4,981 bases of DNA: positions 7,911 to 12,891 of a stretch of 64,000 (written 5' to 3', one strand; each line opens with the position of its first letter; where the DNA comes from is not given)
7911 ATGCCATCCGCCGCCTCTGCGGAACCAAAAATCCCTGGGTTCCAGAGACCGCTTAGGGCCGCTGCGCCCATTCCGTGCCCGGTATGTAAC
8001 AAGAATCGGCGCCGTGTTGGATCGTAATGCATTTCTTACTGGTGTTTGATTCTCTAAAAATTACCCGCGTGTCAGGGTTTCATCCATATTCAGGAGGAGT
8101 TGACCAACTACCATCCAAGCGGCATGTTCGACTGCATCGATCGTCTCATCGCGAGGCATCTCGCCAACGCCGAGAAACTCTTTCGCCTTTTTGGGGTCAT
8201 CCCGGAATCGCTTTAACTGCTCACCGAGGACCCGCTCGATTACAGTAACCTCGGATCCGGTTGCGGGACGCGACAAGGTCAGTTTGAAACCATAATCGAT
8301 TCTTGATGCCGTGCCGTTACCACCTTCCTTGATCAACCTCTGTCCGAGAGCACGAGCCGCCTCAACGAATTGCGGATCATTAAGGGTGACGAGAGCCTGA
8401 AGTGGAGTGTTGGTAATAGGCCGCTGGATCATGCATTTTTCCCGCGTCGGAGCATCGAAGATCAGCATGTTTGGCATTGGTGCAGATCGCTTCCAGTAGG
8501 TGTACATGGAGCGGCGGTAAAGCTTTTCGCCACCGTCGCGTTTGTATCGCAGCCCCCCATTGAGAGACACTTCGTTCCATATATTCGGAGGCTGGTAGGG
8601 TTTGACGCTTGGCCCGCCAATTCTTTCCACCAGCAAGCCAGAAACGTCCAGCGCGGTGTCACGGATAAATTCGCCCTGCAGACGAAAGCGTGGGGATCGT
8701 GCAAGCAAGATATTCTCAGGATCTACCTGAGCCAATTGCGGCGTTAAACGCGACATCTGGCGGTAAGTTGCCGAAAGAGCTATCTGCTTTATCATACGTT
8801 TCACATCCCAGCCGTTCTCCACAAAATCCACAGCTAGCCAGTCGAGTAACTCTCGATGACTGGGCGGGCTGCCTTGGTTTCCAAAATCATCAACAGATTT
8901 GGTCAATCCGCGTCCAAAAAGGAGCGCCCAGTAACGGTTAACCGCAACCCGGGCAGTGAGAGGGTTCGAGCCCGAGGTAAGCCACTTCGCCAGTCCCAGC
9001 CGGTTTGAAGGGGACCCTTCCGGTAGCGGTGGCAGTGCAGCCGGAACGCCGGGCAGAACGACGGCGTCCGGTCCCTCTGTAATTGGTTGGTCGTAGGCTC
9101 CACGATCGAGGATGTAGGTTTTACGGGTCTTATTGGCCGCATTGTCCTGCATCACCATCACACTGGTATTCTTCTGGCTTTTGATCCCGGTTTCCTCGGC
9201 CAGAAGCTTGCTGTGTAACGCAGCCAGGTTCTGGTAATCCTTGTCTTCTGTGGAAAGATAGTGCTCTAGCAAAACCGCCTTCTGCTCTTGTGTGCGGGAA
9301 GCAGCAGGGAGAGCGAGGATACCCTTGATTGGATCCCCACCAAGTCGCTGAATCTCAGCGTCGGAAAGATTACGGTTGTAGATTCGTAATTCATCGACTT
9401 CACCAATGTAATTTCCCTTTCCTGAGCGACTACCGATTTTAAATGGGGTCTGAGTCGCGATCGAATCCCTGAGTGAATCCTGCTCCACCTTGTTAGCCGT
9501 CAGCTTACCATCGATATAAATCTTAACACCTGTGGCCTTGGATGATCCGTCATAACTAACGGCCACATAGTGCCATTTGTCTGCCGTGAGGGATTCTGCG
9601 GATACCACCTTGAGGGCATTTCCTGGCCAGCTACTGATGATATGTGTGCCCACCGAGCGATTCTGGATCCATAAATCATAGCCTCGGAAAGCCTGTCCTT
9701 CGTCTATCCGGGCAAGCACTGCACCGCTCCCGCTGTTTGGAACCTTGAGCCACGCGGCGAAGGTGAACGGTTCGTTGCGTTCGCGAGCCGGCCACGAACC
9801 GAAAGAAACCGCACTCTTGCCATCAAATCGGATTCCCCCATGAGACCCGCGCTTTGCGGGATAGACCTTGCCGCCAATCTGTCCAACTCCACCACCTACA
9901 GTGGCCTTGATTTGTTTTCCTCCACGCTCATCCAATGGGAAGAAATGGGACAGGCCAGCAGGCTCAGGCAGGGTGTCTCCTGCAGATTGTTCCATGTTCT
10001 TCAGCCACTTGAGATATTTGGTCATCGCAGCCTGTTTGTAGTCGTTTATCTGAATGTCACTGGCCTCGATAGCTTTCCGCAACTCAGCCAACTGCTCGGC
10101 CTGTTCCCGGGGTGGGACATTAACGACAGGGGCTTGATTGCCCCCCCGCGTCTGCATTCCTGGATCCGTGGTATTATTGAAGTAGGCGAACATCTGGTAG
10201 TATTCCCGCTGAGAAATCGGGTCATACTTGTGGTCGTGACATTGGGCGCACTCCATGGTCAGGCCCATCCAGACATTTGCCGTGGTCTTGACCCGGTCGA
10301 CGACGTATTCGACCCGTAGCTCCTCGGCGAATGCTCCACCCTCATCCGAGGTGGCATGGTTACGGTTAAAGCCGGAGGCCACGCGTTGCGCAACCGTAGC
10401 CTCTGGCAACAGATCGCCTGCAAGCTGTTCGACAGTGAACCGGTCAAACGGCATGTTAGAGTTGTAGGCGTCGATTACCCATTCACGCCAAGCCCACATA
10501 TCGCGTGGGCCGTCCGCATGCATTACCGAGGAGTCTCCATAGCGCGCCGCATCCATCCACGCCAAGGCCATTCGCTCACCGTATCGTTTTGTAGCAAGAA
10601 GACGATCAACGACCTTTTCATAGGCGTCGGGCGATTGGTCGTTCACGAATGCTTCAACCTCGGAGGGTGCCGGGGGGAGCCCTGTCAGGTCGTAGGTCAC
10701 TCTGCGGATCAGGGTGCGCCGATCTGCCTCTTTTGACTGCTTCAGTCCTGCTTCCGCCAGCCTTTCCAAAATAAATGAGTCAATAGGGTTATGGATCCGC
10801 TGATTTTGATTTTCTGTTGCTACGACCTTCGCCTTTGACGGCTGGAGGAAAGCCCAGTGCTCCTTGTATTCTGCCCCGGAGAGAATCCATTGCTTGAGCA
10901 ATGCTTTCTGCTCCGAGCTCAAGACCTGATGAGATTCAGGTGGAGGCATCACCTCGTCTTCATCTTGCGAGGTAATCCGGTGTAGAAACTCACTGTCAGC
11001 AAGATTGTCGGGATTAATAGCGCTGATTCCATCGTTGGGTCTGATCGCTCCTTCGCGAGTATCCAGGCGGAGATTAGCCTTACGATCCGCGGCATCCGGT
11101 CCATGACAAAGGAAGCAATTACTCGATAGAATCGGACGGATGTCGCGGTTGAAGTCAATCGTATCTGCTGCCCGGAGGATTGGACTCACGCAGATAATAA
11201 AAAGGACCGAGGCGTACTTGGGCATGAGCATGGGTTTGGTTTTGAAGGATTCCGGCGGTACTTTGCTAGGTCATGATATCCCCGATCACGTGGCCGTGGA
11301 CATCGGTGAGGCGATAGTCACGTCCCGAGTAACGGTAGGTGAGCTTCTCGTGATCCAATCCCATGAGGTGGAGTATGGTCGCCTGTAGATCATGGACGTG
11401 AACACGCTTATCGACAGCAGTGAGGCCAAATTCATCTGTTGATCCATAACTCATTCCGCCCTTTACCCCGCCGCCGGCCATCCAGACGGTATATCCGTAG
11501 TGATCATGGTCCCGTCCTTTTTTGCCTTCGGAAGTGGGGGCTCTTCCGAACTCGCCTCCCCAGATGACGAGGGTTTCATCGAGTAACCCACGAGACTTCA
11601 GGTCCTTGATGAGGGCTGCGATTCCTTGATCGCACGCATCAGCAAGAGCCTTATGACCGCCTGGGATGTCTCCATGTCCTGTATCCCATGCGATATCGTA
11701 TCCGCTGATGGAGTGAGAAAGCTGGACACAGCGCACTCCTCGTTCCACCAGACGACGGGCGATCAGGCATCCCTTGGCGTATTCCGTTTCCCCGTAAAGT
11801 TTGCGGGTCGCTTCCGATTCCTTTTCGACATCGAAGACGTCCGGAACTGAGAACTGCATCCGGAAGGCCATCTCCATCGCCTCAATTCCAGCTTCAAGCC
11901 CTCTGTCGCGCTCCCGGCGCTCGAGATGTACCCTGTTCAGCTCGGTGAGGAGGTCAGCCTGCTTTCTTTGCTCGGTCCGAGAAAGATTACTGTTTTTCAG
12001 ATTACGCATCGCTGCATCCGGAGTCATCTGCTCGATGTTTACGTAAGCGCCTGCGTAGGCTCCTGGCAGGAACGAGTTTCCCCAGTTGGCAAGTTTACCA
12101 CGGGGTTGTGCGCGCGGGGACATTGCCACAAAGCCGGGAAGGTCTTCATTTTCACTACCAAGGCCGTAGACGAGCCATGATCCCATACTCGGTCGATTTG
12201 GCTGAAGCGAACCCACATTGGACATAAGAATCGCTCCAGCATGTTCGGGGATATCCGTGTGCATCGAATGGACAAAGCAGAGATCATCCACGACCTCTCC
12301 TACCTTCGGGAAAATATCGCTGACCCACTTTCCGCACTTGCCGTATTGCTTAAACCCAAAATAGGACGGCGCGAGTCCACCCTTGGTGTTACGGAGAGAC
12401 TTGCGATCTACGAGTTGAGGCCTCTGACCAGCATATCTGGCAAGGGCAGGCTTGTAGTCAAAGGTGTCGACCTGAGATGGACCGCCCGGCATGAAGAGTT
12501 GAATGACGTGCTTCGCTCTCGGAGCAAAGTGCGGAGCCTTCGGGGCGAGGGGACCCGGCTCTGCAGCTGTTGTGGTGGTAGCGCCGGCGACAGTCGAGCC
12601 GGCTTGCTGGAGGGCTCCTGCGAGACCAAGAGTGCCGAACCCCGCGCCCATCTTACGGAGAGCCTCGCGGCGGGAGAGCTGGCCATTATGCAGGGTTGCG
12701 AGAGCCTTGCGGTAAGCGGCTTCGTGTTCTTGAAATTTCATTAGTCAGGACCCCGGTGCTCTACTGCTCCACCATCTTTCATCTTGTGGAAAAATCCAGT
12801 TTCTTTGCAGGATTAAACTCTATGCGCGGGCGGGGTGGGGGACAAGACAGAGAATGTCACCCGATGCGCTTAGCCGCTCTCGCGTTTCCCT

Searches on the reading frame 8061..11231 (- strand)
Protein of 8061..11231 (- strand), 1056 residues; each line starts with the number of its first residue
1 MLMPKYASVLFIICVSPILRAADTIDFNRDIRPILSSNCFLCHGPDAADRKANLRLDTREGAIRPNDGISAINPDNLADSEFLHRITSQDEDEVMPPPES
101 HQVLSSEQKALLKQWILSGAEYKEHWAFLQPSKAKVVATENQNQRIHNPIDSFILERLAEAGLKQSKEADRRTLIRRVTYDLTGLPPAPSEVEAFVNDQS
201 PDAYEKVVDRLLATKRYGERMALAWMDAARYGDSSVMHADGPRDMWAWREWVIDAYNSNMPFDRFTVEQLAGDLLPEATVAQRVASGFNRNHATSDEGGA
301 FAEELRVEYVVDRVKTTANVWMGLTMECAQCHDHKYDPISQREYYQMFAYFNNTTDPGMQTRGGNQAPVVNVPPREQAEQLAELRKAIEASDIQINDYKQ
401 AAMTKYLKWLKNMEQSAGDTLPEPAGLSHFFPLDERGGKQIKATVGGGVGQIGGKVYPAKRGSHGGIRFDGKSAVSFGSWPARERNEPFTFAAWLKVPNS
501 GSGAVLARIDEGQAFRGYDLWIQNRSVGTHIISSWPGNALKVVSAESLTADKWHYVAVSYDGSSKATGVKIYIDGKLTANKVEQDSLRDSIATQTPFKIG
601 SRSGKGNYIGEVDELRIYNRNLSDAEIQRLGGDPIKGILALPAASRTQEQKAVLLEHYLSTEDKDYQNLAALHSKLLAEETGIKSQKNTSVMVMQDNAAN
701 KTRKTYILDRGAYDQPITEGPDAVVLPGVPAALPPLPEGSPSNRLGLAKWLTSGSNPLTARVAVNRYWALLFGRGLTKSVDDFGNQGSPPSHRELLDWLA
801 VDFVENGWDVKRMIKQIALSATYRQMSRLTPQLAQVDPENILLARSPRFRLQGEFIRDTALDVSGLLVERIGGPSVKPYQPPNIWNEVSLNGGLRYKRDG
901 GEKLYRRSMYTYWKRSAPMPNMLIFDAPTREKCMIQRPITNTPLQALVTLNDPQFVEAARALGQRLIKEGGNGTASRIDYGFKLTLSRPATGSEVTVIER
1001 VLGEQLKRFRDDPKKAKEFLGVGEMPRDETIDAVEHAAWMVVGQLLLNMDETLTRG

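Call 53: search_protein_families(library=pfam, proteins=[window:8061-11231:-], max_evalue=0.00001)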
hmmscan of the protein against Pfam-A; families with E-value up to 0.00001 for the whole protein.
window:8061-11231:- (1056 aa): 5 families
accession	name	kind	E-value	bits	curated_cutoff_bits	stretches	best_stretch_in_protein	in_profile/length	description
PF07587.16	PSD1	-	8.9e-98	327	28.5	1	743-1001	1-243/244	Protein of unknown function (DUF1553)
PF07583.16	PSCyt2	-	8.1e-87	291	29.8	1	149-355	1-208/209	Protein of unknown function (DUF1549)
PF13385.13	Laminin_G_3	-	2.1e-22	80.3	27.6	1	471-628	3-151/151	Concanavalin A-like lectin/glucanases superfamily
PF07635.16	PSCyt1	-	2.9e-17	63.4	22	1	39-99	1-59/59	Planctomycete cytochrome C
PF07953.20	Toxin_R_bind_N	-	8.7e-07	29.3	23.8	1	487-622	54-191/191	Clostridium neurotoxin, N-terminal receptor binding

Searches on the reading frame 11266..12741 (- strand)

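Call 53: search_protein_families(library=pfam, proteins=[window:11266-12741:-], max_evalue=0.00001)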
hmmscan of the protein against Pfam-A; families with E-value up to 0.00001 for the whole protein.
window:11266-12741:- (491 aa): 1 family
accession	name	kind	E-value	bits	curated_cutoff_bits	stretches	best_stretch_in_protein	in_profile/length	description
PF07394.17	DUF1501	-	4.2e-142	474.3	27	1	76-490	1-390/390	Protein of unknown function (DUF1501)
